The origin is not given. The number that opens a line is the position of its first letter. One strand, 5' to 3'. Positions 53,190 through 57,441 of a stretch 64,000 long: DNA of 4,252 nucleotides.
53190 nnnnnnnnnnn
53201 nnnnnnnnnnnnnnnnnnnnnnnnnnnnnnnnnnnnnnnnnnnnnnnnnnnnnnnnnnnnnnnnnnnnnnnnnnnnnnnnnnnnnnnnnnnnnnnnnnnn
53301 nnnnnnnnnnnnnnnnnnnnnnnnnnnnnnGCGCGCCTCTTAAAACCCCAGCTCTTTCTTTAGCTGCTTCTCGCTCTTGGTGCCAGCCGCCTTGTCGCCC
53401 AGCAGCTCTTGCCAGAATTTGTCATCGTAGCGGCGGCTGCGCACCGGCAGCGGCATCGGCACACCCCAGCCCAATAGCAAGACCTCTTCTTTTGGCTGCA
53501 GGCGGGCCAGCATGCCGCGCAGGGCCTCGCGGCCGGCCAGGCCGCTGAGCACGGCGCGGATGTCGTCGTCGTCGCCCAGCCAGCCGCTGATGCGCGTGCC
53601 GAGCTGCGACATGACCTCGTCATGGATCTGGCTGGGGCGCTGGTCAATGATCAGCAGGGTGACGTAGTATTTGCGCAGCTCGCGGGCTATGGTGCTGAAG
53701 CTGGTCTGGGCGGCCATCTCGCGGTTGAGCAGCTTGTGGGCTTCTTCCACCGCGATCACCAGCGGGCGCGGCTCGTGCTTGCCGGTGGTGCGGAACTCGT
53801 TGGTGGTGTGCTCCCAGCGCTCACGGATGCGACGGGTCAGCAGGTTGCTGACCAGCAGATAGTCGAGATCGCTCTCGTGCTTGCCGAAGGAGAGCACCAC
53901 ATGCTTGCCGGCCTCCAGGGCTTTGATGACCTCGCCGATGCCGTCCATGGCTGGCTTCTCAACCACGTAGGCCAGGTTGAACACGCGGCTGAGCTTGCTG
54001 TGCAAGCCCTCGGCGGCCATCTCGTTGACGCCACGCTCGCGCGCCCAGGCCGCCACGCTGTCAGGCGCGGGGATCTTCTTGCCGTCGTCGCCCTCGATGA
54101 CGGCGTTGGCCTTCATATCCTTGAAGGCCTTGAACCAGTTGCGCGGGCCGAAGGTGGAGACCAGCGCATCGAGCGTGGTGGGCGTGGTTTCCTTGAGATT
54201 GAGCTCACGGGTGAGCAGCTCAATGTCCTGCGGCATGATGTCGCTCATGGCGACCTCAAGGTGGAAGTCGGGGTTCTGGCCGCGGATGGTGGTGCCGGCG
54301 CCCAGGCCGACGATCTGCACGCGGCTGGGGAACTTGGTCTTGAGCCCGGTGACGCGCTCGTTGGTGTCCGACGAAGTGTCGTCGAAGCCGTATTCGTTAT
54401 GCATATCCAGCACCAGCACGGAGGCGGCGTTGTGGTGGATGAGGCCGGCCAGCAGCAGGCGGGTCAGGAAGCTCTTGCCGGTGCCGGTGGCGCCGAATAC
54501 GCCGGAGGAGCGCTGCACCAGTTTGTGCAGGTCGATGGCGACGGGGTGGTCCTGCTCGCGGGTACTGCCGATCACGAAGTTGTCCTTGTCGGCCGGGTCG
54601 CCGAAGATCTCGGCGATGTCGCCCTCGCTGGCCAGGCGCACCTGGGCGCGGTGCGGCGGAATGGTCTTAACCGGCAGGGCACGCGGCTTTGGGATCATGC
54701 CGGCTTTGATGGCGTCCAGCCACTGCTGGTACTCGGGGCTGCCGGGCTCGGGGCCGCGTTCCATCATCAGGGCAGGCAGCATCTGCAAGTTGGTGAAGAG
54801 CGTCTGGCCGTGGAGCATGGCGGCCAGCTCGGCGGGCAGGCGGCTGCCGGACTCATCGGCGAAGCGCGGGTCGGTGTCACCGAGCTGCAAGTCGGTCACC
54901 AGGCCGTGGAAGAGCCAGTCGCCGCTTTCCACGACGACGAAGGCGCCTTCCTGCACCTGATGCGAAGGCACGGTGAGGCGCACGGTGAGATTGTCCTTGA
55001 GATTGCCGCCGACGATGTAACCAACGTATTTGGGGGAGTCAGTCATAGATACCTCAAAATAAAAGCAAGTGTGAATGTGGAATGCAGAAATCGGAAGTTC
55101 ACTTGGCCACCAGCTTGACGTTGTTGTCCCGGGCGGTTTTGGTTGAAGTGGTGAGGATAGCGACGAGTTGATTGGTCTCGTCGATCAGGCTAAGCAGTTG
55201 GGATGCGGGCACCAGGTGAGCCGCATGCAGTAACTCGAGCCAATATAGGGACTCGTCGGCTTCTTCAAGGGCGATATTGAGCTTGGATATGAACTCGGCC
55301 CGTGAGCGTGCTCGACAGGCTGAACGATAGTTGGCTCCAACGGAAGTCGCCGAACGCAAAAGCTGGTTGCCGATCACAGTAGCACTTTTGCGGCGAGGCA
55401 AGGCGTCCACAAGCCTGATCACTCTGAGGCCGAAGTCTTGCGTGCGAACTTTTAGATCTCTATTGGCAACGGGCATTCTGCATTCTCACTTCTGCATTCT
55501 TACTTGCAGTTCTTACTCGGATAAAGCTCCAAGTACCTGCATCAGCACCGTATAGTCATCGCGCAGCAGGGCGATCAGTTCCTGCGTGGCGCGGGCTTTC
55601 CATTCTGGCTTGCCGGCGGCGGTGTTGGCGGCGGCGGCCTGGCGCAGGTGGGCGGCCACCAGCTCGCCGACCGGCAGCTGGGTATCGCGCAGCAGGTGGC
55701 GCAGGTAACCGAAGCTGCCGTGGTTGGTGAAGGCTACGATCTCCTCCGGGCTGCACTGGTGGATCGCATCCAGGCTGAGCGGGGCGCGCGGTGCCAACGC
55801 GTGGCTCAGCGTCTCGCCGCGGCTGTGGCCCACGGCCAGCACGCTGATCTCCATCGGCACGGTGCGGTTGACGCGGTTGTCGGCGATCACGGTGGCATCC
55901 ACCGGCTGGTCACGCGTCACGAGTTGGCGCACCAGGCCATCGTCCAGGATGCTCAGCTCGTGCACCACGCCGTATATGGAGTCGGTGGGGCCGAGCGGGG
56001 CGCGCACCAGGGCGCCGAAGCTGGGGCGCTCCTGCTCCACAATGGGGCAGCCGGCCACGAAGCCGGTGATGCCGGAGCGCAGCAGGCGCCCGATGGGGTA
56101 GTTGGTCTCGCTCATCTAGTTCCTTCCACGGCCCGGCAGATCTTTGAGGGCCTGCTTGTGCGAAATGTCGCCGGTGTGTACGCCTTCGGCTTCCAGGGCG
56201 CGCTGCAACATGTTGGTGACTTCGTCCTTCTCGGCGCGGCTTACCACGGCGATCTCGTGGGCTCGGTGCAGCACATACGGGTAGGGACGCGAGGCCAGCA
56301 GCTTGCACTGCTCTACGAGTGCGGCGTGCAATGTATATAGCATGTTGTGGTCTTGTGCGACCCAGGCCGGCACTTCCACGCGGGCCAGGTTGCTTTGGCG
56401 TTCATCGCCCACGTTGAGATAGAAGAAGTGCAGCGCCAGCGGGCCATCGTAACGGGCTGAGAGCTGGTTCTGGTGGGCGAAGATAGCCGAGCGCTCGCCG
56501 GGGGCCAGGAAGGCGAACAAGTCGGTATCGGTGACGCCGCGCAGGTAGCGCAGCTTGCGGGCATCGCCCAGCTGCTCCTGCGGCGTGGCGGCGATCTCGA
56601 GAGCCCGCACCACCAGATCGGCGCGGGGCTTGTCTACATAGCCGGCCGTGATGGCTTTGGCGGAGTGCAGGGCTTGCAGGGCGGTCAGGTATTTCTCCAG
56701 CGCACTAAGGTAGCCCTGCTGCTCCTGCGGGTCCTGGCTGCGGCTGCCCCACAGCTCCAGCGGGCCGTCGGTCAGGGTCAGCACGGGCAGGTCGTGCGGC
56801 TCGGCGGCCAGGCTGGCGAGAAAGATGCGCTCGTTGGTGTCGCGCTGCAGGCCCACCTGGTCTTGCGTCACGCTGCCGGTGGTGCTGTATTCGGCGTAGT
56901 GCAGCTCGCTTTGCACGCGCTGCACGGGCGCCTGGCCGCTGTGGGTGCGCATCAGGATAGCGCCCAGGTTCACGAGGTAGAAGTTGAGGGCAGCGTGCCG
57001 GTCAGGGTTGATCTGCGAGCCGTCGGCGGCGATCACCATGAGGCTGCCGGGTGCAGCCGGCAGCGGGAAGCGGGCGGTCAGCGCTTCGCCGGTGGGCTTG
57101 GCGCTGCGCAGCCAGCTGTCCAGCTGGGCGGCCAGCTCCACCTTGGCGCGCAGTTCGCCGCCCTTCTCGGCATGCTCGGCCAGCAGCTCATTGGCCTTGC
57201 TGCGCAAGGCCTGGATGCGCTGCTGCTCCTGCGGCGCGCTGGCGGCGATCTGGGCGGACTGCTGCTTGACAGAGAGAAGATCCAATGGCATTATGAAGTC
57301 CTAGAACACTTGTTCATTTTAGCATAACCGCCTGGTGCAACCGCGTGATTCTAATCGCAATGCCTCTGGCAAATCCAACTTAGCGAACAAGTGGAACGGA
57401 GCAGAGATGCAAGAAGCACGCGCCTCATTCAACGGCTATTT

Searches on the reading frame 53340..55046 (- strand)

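Call 8: search_protein_families(library=pfam, proteins=[window:53340-55046:-], max_evalue=0.01)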
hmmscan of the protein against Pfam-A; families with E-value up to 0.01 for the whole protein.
window:53340-55046:- (568 aa): 3 families
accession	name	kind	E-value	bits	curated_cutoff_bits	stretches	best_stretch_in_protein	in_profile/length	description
PF01935.23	DUF87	-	3.8e-26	93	23.2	1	158-407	2-220/220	Helicase HerA, central domain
PF05872.18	HerA_C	-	3.1e-05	23.3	22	1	423-487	253-318/502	Helicase HerA-like C-terminal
PF13401.12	AAA_22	-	0.00019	22.2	27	0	183-216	10-42/130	AAA domain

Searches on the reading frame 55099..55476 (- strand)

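Call 8: search_protein_families(library=pfam, proteins=[window:55099-55476:-], max_evalue=0.01)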
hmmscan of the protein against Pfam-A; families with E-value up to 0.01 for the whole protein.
window:55099-55476:- (125 aa): 1 family
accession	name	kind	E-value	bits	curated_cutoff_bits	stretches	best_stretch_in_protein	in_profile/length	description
PF05635.17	23S_rRNA_IVP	-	6.7e-19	68.5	33.8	1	12-109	9-105/106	23S rRNA-intervening sequence protein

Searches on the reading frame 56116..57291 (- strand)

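Call 8: search_protein_families(library=pfam, proteins=[window:56116-57291:-], max_evalue=0.01)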
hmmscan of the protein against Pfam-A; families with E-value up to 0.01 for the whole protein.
window:56116-57291:- (391 aa): 1 family
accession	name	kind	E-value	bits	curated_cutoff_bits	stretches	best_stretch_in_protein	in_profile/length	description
PF09376.16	NurA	-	3.1e-17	63.4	21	1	86-350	3-254/254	NurA domain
